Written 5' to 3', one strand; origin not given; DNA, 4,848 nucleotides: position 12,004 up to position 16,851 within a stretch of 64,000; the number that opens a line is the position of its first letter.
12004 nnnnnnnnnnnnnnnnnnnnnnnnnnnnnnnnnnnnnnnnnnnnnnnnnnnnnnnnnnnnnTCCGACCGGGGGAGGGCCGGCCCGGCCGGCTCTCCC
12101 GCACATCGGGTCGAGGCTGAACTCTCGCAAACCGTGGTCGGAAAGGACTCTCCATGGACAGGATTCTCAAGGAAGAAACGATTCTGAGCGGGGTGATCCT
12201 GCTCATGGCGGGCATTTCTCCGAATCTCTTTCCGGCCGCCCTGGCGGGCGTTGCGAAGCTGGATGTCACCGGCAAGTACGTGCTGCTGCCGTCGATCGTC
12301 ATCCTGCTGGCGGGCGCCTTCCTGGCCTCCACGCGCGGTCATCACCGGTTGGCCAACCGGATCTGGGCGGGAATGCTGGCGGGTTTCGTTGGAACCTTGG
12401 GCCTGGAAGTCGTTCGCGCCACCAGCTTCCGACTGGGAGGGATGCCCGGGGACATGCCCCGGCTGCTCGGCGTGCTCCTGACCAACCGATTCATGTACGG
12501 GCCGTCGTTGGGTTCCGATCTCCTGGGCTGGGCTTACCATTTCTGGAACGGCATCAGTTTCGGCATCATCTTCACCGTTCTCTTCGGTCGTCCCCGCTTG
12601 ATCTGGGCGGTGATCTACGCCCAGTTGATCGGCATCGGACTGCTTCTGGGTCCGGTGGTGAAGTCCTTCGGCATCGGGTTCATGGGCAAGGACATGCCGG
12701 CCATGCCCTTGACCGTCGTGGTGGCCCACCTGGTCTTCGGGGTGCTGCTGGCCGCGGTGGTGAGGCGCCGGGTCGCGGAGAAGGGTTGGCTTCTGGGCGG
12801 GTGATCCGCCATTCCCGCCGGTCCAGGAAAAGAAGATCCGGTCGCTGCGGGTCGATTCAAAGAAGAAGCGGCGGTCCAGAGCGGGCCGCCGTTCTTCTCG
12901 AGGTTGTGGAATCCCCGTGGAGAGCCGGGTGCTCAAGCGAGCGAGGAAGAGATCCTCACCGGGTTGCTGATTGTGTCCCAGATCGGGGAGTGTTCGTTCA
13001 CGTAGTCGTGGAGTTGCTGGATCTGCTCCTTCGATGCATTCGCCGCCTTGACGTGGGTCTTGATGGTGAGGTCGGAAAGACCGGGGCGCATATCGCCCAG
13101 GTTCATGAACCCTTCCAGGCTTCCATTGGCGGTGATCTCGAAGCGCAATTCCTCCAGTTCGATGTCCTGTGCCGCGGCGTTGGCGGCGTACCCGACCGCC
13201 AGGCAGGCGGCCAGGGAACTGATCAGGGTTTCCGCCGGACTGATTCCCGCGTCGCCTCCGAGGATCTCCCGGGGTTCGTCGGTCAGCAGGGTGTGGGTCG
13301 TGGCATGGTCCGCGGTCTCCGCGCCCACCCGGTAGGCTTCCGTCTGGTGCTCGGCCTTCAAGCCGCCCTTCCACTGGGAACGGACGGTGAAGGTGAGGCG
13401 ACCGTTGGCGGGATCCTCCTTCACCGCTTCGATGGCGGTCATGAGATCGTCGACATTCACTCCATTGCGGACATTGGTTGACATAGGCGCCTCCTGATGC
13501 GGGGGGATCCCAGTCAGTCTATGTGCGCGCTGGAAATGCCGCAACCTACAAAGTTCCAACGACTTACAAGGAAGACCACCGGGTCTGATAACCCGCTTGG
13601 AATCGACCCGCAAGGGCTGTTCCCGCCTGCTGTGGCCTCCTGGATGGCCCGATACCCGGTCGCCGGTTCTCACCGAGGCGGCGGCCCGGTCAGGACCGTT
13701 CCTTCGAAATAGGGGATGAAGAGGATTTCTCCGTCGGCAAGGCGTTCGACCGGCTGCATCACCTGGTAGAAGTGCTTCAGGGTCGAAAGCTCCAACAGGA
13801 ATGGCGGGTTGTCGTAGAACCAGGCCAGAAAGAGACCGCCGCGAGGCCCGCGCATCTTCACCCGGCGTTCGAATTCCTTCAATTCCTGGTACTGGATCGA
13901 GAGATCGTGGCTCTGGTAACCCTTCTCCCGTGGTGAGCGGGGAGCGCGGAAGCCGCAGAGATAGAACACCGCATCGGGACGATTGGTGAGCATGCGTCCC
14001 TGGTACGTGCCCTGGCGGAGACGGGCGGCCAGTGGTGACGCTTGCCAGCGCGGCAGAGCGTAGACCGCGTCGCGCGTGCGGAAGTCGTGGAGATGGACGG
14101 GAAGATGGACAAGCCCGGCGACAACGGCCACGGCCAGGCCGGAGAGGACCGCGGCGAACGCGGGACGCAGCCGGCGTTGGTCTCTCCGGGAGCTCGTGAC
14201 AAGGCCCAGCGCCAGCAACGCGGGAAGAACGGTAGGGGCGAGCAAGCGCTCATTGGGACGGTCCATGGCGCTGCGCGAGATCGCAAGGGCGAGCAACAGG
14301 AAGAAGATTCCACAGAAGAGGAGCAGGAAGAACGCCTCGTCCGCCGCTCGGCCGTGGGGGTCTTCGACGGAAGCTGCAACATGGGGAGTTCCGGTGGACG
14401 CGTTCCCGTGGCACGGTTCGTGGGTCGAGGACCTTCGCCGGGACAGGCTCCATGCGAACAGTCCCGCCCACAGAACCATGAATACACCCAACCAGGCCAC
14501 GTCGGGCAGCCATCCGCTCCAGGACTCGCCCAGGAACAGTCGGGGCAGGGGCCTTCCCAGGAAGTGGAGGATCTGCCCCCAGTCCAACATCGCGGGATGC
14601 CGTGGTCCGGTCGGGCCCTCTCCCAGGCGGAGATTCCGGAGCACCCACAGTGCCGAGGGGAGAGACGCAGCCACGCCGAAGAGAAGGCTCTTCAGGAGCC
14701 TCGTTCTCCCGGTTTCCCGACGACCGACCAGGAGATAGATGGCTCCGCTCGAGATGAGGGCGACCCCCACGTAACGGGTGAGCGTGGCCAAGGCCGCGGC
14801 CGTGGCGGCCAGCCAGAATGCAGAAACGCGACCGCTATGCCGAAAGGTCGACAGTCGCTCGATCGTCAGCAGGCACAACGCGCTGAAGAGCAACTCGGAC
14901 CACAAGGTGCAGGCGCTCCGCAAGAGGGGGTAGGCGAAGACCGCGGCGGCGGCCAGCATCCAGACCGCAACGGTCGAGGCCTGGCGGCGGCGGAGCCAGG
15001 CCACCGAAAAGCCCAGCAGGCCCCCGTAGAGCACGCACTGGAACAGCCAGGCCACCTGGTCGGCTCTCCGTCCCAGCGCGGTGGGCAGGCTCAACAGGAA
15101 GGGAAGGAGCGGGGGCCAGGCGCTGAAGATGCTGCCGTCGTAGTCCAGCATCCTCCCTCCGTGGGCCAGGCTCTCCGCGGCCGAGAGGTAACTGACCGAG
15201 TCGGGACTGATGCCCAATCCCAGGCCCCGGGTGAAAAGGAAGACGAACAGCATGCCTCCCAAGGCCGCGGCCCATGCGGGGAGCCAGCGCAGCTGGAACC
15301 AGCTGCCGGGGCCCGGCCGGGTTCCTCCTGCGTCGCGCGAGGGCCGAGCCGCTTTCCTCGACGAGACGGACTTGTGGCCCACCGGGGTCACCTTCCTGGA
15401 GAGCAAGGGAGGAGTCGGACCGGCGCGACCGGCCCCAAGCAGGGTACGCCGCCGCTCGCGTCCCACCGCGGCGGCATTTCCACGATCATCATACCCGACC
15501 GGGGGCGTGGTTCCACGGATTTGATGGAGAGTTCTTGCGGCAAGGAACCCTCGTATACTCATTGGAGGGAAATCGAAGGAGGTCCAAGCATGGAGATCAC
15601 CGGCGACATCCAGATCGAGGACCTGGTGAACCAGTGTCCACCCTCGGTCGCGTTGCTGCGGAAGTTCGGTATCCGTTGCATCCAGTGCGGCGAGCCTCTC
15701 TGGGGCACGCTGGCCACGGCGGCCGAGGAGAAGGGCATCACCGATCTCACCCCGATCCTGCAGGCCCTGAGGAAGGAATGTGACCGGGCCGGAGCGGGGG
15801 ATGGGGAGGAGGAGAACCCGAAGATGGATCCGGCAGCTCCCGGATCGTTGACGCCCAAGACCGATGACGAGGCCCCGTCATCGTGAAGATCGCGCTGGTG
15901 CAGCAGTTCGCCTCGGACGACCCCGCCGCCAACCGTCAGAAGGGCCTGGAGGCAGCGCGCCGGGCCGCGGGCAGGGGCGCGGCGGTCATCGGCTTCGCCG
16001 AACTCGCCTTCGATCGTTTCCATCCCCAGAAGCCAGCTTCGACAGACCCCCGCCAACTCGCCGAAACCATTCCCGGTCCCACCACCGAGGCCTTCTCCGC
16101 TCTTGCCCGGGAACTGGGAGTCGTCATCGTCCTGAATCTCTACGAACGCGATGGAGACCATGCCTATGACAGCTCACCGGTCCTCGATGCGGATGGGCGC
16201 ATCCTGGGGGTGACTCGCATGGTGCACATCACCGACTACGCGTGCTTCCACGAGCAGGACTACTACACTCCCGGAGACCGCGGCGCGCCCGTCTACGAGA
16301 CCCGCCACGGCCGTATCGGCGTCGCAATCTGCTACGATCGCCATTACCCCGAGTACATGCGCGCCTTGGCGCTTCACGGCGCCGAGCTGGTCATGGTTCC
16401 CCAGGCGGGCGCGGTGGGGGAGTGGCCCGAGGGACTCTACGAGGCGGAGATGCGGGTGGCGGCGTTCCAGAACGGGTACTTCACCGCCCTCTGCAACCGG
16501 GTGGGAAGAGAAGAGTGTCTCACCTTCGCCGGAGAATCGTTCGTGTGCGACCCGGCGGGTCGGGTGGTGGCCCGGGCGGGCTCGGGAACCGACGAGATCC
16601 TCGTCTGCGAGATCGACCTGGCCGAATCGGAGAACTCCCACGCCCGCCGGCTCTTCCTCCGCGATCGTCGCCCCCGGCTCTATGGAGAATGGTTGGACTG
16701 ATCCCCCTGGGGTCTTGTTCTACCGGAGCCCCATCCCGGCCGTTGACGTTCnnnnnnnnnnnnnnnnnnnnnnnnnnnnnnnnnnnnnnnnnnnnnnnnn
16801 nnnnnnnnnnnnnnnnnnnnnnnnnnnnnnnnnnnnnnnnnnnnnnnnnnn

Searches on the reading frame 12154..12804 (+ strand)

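Call 22: search_protein_families(library=pfam, proteins=[window:12154-12804:+], max_evalue=0.001)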
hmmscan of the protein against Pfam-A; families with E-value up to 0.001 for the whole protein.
window:12154-12804:+ (216 aa): 1 family
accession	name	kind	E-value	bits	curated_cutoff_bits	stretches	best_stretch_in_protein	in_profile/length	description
PF20587.3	DUF6789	-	2.8e-05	24.7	27.1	1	68-205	2-135/144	Family of unknown function (DUF6789)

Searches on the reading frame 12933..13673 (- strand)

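Call 22: search_protein_families(library=pfam, proteins=[window:12933-13673:-], max_evalue=0.001)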
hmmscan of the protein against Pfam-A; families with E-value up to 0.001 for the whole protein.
window:12933-13673:- (246 aa): 1 family
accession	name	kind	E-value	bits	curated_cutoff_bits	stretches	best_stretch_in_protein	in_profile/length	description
PF02566.24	OsmC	-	3.6e-16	59.8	27.5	1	139-242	1-98/100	OsmC-like protein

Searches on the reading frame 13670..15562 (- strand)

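Call 22: search_protein_families(library=pfam, proteins=[window:13670-15562:-], max_evalue=0.001)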
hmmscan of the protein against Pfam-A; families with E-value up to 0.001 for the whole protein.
window:13670-15562:- (630 aa): 1 family
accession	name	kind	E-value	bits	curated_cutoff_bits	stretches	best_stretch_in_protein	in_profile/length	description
PF13231.12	PMT_2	-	0.00015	22.4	26.1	1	150-306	3-160/160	Dolichyl-phosphate-mannose-protein mannosyltransferase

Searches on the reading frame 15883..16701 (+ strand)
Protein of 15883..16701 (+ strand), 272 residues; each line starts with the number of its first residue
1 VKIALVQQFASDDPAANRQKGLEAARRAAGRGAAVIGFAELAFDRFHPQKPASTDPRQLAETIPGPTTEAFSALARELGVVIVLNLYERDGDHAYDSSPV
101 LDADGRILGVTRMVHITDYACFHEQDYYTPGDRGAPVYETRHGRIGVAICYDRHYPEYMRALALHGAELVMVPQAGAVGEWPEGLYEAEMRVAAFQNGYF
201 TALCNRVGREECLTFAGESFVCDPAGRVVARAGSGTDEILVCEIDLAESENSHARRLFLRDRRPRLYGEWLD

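Call 22: search_protein_families(library=pfam, proteins=[window:15883-16701:+], max_evalue=0.001)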
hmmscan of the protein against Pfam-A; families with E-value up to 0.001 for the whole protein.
window:15883-16701:+ (272 aa): 1 family
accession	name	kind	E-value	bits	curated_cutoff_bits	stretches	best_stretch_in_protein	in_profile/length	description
PF00795.27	CN_hydrolase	-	1.8e-50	172.1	23.2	1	2-249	1-251/256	Carbon-nitrogen hydrolase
